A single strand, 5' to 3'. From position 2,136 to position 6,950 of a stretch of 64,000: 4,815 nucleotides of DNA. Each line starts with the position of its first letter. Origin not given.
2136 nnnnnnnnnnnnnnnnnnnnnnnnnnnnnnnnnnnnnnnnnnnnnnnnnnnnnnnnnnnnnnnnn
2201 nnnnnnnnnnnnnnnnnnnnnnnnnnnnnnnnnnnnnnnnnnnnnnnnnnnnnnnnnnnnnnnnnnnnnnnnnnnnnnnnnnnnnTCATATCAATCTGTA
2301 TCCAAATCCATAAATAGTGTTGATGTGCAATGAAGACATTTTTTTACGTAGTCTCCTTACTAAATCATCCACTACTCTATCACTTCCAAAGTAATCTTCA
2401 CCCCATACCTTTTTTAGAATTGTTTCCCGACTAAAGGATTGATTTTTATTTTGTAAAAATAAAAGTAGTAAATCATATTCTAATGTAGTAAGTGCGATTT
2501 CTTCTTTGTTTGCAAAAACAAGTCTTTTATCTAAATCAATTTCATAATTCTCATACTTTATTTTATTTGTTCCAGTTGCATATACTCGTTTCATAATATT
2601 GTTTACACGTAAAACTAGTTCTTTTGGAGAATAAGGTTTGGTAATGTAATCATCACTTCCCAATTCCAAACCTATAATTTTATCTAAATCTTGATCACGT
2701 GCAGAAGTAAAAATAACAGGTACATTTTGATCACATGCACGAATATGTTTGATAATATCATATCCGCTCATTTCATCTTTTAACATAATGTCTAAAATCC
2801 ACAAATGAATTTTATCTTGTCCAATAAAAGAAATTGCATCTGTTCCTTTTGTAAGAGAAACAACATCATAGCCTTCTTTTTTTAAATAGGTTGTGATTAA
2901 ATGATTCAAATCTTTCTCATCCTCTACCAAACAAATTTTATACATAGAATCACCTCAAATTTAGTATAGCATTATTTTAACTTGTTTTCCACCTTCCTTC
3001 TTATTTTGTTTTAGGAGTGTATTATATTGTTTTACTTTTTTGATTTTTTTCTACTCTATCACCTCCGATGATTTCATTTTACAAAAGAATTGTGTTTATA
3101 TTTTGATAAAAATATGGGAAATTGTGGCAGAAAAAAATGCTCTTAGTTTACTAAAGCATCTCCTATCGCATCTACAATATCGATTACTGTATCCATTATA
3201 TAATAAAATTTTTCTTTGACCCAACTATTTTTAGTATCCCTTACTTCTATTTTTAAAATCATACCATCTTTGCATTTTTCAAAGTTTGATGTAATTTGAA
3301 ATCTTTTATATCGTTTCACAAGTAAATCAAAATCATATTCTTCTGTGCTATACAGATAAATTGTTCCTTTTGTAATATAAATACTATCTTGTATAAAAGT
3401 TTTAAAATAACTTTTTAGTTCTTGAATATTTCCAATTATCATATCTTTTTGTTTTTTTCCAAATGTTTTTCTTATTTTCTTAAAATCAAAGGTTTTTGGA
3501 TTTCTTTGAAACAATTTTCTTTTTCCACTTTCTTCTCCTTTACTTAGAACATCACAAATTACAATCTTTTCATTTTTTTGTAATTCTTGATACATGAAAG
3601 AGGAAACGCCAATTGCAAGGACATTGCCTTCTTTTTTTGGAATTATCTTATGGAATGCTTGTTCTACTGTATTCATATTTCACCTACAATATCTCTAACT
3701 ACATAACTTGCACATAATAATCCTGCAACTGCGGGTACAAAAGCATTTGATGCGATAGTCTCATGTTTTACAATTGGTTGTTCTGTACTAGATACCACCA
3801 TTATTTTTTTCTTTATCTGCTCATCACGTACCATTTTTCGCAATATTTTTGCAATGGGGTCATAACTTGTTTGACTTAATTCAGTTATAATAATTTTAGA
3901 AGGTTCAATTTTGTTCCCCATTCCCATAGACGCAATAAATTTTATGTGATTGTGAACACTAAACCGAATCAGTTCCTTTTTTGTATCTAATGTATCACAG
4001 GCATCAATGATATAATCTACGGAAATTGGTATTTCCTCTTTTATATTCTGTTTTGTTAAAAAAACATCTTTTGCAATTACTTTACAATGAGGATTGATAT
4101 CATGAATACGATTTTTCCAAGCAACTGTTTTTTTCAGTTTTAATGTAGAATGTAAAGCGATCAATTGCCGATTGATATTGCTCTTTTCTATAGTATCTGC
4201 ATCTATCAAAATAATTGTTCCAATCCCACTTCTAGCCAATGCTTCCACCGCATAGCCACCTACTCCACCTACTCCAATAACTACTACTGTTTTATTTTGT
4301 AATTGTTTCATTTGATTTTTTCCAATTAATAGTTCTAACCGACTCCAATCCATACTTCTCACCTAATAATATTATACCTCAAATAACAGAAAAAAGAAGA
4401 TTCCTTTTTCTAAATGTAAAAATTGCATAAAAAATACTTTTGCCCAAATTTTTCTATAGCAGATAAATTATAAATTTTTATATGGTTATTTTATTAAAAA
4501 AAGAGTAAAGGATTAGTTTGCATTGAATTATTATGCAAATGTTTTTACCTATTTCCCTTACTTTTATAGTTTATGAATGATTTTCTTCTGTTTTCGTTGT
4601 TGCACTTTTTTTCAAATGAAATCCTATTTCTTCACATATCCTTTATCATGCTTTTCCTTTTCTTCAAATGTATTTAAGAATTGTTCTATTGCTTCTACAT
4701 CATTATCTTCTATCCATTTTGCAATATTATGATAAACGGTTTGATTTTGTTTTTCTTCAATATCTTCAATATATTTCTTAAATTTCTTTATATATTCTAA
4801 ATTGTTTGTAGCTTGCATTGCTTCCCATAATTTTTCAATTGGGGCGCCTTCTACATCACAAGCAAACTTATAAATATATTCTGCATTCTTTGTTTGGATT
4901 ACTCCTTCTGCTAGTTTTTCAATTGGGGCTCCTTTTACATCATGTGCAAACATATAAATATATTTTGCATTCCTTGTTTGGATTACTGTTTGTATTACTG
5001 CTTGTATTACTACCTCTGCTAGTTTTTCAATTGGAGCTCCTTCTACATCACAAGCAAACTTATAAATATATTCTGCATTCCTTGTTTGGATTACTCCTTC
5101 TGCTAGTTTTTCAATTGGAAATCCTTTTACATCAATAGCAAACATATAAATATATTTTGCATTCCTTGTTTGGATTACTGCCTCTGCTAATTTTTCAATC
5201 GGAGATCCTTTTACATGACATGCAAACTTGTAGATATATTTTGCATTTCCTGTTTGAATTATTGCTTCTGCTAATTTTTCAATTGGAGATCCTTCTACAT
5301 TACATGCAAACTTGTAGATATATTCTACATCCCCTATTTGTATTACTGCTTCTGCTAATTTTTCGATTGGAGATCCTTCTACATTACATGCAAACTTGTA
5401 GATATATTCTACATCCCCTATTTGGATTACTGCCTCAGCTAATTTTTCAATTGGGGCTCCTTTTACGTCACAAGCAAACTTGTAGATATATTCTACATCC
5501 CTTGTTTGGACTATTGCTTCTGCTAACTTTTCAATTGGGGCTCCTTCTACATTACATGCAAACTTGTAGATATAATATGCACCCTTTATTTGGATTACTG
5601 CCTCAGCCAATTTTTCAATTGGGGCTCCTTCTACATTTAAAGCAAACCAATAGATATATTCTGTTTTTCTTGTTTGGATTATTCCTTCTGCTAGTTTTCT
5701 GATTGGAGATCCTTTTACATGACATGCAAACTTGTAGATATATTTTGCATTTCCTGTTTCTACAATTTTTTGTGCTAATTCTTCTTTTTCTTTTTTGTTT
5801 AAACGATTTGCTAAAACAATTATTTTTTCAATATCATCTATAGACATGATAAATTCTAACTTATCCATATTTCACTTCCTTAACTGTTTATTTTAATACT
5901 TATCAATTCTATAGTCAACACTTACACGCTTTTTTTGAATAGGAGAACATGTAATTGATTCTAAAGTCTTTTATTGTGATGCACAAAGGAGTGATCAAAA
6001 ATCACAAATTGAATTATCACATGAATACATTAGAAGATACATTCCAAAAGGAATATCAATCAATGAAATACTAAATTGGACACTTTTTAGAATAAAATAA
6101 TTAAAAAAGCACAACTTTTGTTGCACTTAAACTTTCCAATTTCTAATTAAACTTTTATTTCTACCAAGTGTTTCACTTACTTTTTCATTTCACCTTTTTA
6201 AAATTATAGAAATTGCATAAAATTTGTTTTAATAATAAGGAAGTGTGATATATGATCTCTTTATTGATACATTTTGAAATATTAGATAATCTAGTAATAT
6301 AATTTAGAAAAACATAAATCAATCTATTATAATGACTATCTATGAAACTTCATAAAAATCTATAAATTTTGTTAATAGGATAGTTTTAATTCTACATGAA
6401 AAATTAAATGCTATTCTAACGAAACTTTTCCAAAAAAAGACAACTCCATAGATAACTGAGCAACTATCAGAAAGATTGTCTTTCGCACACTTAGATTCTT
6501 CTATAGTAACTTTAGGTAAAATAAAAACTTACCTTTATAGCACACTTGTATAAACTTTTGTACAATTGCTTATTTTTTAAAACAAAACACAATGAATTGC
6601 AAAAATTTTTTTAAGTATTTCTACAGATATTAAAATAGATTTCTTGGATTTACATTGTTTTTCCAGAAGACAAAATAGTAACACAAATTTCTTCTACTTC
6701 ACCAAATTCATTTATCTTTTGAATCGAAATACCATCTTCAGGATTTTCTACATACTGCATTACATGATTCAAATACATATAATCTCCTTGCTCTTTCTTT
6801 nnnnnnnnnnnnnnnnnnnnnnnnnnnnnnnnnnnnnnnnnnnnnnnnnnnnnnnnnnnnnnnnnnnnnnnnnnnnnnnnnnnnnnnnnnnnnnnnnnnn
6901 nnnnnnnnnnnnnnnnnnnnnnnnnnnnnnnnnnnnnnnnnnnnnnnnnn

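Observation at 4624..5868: Gene made of about 12 near-identical 28-residue (84-bp) tandem repeats of unknown family, with a slippage-like insertion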

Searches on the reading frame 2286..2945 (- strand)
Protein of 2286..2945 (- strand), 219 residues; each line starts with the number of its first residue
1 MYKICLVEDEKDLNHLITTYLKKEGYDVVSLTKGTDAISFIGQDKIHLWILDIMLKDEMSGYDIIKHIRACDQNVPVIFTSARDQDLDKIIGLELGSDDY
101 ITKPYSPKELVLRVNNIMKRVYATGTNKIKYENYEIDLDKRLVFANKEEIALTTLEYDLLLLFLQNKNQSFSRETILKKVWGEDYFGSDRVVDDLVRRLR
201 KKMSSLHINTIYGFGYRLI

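Call 17: search_protein_families(library=pfam, proteins=[window:2286-2945:-], max_evalue=0.001)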
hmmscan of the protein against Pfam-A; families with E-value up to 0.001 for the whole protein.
window:2286-2945:- (219 aa): 2 families
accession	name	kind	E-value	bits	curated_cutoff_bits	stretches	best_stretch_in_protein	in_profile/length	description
PF00072.30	Response_reg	-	4e-24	85.4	30.2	1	4-114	1-110/111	Response regulator receiver domain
PF00486.34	Trans_reg_C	-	1.5e-22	79.9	26.2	1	148-218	2-77/77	Transcriptional regulatory protein, C terminal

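Call 57: find_encoding_contigs(protein=window:2286-2945:-, flank=10000, max_places=8)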
Protein window:2286-2945:- (219 aa): 4 contigs read that carry it; 3 places shown.
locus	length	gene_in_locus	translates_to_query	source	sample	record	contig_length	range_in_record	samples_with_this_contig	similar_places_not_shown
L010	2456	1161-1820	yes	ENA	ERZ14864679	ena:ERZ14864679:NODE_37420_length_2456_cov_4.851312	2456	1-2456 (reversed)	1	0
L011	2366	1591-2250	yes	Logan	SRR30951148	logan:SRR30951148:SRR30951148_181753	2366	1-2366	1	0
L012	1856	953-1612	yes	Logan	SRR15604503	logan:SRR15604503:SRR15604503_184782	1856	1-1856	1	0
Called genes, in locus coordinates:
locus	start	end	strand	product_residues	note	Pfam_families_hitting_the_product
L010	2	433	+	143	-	?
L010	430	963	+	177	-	-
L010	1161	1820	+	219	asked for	PF00072:Response_reg, PF00486:Trans_reg_C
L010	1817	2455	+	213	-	?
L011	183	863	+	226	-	PF00899:ThiF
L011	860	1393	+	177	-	-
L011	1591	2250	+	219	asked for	PF00072:Response_reg, PF00486:Trans_reg_C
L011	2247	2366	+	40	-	?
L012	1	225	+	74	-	?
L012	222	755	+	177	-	-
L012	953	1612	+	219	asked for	PF00072:Response_reg, PF00486:Trans_reg_C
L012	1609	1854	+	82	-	?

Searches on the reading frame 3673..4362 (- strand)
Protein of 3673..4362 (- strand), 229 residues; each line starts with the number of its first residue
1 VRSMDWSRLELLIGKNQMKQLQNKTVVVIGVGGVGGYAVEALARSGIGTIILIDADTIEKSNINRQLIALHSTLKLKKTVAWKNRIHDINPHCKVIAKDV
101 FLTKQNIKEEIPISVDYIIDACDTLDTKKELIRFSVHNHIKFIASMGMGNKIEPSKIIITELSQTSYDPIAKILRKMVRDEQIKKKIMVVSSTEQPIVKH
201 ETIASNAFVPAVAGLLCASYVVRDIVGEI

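Call 17: search_protein_families(library=pfam, proteins=[window:3673-4362:-], max_evalue=0.001)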
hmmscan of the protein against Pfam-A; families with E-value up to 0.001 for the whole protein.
window:3673-4362:- (229 aa): 1 family
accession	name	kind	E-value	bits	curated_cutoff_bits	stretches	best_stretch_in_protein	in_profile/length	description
PF00899.27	ThiF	-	2.3e-37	128.9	28.1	1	12-223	9-200/238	ThiF family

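Call 23: find_encoding_contigs(protein=window:3673-4362:-, flank=10000, max_places=8)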
Protein window:3673-4362:- (229 aa): no gene with exactly this product is on record in the collection.

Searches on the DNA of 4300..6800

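Call 19: search_rna_families(source=window, start=4300, end=6800, threshold=evalue, max_evalue=1)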
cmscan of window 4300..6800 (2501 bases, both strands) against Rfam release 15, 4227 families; matches with E-value up to 1: 0.
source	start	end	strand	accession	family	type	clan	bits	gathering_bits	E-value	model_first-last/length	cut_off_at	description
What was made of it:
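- No RNA or DNA feature is associated with the gene (call 19).
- Tried and rejected: No Rfam match at E<=1 (call 19).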

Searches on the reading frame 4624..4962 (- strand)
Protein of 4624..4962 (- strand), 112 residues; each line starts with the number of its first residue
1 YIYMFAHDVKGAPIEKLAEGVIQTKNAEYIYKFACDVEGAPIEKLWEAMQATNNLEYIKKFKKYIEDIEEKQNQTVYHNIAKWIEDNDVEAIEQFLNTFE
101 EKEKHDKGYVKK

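Call 91: find_homologous_proteins(query=window:4624-4962:-, max_evalue=1e-10)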
Query window:4624-4962:- (112 aa): 2 proteins with E <= 1e-10 among 5 candidates.
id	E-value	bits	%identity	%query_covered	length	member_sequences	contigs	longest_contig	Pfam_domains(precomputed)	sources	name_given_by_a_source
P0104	1.7e-55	204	82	100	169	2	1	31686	-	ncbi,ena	-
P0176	9.4e-21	92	35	71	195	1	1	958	-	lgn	-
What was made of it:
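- Tried and rejected: A search with the C-terminal 112 aa found only the P0104 cluster and one weak hit (call 91).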
